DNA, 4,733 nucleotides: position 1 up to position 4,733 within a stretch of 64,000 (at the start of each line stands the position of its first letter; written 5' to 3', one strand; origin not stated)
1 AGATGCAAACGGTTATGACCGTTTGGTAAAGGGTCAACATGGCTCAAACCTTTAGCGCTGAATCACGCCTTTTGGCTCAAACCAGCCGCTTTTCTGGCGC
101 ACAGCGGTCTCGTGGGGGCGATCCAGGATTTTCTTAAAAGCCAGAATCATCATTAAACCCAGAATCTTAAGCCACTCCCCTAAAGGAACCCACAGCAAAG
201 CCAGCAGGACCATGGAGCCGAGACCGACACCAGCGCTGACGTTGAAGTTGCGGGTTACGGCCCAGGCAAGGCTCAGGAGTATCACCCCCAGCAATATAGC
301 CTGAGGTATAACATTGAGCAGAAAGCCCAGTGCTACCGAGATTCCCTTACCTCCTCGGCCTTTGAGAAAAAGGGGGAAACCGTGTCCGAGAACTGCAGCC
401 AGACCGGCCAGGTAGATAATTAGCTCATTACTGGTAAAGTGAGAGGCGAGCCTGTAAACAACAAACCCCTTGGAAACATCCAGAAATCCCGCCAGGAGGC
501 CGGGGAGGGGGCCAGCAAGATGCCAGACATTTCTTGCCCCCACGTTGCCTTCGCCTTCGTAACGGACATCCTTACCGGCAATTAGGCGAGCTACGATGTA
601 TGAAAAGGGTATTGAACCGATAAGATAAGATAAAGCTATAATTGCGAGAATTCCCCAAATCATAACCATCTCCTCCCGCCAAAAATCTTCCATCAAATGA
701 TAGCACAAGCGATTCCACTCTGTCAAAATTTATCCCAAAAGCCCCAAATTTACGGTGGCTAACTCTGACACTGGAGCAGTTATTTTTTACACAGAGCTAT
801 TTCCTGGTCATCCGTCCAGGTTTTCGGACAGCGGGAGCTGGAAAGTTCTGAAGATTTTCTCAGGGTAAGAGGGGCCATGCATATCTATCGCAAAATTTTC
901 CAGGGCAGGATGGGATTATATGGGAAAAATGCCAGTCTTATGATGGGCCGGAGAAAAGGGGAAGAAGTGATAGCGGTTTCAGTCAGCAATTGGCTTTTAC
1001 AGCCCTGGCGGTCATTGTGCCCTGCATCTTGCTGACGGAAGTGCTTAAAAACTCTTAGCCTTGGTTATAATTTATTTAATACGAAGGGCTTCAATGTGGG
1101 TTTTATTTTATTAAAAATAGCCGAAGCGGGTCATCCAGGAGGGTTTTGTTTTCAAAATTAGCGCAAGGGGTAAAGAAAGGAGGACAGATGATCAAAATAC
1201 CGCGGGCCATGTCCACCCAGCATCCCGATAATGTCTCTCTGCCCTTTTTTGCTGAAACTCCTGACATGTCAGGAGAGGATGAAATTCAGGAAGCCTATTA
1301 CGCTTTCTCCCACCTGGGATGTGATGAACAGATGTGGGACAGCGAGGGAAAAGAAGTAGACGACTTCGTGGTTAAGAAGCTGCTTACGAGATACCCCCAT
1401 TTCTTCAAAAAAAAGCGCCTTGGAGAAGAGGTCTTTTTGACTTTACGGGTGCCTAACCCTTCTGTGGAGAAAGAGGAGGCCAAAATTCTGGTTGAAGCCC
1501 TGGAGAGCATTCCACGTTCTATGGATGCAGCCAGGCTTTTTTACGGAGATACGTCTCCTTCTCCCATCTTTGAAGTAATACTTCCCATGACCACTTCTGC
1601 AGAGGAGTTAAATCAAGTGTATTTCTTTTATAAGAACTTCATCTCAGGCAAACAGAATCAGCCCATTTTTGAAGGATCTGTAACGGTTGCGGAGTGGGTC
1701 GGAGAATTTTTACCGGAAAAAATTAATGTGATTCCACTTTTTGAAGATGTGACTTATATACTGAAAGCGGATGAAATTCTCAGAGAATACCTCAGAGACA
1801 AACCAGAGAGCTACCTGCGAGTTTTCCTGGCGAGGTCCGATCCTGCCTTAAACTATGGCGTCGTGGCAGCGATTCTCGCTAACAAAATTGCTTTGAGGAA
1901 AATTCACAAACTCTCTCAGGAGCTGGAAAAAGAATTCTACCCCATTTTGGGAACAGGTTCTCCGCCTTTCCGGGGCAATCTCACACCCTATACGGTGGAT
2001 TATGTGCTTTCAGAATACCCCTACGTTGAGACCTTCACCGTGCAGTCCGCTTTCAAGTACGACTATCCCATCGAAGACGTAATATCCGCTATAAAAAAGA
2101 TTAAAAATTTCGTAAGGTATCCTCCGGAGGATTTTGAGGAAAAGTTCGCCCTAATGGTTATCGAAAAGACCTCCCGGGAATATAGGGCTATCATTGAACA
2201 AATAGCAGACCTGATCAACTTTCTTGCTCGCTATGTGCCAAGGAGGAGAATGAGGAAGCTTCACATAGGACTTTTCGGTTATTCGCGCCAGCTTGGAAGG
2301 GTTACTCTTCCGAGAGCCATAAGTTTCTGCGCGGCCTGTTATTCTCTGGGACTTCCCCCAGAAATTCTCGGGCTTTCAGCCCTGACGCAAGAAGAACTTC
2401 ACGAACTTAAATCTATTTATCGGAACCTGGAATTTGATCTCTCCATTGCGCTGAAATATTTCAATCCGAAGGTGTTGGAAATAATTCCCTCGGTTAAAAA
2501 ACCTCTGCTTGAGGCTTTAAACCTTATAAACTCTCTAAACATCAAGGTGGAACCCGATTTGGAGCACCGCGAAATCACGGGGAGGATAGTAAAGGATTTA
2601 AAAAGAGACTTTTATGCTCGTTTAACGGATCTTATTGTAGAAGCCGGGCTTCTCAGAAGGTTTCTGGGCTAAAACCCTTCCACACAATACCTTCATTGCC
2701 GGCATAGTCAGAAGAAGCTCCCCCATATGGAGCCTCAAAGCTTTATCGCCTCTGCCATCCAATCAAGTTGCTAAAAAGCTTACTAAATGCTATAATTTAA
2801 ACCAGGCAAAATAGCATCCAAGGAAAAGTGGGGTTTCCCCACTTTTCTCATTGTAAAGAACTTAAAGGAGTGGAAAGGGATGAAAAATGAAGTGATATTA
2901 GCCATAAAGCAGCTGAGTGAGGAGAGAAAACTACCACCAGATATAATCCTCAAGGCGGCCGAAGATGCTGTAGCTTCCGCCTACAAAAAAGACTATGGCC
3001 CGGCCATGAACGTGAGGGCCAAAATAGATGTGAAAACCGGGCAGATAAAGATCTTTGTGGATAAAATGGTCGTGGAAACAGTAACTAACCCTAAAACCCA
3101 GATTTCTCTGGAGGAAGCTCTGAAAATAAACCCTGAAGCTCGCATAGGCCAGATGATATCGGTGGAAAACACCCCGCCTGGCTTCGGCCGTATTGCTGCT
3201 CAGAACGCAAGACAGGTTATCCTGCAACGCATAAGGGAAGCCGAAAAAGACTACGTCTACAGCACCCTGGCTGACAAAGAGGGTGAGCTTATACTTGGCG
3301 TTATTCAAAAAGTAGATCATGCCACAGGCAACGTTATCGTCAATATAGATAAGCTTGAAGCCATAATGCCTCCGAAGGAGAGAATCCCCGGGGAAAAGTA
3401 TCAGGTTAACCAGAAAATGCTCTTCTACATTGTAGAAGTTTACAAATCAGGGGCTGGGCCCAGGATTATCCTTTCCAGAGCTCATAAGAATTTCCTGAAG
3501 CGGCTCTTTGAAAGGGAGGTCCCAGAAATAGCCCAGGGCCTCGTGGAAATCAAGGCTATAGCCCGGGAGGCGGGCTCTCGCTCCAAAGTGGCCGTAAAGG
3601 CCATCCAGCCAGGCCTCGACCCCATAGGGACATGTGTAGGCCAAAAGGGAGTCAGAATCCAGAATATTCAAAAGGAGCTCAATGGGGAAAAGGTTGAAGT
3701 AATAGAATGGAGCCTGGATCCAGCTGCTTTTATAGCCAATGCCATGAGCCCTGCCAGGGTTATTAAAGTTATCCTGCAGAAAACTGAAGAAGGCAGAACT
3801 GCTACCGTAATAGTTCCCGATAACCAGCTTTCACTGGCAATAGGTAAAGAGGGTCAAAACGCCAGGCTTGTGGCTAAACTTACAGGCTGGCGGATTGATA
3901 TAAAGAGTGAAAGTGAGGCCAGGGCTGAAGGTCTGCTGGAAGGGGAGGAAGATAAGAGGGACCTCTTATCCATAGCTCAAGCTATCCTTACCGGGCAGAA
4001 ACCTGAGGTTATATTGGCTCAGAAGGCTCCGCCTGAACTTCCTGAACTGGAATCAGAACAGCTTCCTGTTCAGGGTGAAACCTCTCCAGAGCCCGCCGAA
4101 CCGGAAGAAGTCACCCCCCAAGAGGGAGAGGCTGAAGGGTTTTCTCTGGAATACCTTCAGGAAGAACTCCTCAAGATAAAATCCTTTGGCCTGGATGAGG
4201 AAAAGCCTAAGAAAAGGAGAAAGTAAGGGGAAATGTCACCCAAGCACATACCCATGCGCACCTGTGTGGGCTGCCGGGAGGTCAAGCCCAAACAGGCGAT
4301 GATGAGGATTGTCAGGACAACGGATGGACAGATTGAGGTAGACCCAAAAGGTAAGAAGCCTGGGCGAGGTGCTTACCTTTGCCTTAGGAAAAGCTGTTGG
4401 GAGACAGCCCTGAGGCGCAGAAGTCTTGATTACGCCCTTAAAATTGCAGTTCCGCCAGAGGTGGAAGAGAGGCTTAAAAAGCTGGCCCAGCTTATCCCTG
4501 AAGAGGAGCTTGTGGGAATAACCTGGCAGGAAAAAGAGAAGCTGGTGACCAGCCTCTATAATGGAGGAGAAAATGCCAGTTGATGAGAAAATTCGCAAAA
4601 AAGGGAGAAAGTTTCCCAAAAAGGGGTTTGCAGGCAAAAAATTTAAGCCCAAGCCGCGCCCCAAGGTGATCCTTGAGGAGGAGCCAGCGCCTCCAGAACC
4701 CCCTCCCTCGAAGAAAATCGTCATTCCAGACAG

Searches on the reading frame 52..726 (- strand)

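Call 63: search_protein_families(library=pfam, proteins=[window:52-726:-], max_evalue=0.0001)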
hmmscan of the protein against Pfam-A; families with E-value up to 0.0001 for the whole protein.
window:52-726:- (224 aa): 1 family
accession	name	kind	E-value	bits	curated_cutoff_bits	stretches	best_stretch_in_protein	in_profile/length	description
PF02660.20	G3P_acyltransf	-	9.9e-35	120.5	24.1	1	32-195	1-152/164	Glycerol-3-phosphate acyltransferase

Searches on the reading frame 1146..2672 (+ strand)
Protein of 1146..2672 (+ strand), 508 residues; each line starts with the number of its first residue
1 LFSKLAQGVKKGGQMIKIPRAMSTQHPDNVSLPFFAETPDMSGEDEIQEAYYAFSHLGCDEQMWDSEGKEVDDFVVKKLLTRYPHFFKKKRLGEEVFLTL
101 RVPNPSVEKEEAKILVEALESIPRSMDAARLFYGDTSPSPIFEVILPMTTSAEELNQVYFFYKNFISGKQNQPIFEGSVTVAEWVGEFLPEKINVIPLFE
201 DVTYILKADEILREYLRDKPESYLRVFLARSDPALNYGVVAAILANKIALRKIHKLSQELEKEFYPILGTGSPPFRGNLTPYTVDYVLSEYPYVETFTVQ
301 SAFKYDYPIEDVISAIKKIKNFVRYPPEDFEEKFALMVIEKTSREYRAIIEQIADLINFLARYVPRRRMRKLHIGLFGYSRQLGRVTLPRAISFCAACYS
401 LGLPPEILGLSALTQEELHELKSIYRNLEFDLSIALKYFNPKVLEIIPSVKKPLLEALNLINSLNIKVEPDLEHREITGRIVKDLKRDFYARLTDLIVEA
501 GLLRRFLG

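Call 32: find_encoding_contigs(protein=window:1146-2672:+, flank=10000, max_places=1)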
Protein window:1146-2672:+ (508 aa): no gene with exactly this product is on record in the collection.

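Call 63: search_protein_families(library=pfam, proteins=[window:1146-2672:+], max_evalue=0.0001)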
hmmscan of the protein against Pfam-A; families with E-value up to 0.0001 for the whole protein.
window:1146-2672:+ (508 aa): 1 family
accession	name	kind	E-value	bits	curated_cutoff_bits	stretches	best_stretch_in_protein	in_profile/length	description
PF14010.12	PEPcase_2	-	2.9e-189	630.2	25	1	18-508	1-493/493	Phosphoenolpyruvate carboxylase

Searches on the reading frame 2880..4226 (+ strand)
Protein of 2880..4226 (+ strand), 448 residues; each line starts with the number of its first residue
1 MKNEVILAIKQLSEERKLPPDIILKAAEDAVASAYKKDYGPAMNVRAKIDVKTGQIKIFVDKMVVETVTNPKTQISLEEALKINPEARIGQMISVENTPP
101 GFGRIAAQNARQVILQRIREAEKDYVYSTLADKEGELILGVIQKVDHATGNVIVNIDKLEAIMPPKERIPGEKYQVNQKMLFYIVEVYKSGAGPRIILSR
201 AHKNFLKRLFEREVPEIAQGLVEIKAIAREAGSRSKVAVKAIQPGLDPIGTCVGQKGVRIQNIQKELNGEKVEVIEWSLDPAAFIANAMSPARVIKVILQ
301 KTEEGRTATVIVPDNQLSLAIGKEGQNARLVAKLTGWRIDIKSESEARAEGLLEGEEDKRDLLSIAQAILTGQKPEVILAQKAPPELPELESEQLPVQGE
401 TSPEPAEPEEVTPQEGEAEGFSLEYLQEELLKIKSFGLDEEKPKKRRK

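Call 63: search_protein_families(library=pfam, proteins=[window:2880-4226:+], max_evalue=0.0001)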
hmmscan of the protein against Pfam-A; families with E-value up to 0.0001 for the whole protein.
window:2880-4226:+ (448 aa): 3 families
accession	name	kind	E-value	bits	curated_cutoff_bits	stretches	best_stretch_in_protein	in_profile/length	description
PF08529.16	NusA_N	-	3.5e-38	130.9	23.8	1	4-124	1-119/119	NusA N-terminal domain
PF13184.12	KH_5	-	2.1e-28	98.6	27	1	231-298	1-68/69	NusA-like KH domain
PF00013.35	KH_1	-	6.6e-06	26.2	21.5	0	307-346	1-41/66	KH domain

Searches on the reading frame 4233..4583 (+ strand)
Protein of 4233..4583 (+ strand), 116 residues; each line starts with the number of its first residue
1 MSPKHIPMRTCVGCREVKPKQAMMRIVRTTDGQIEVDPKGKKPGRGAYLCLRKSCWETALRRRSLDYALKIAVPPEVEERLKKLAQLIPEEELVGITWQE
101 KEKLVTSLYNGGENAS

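Call 63: search_protein_families(library=pfam, proteins=[window:4233-4583:+], max_evalue=0.0001)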
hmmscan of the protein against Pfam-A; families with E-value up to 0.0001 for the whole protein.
window:4233-4583:+ (116 aa): 1 family
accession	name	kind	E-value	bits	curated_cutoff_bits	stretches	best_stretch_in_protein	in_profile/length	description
PF04296.18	YlxR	-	2.9e-29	101.2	26.9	1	9-82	1-74/75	Protein of unknown function (DUF448)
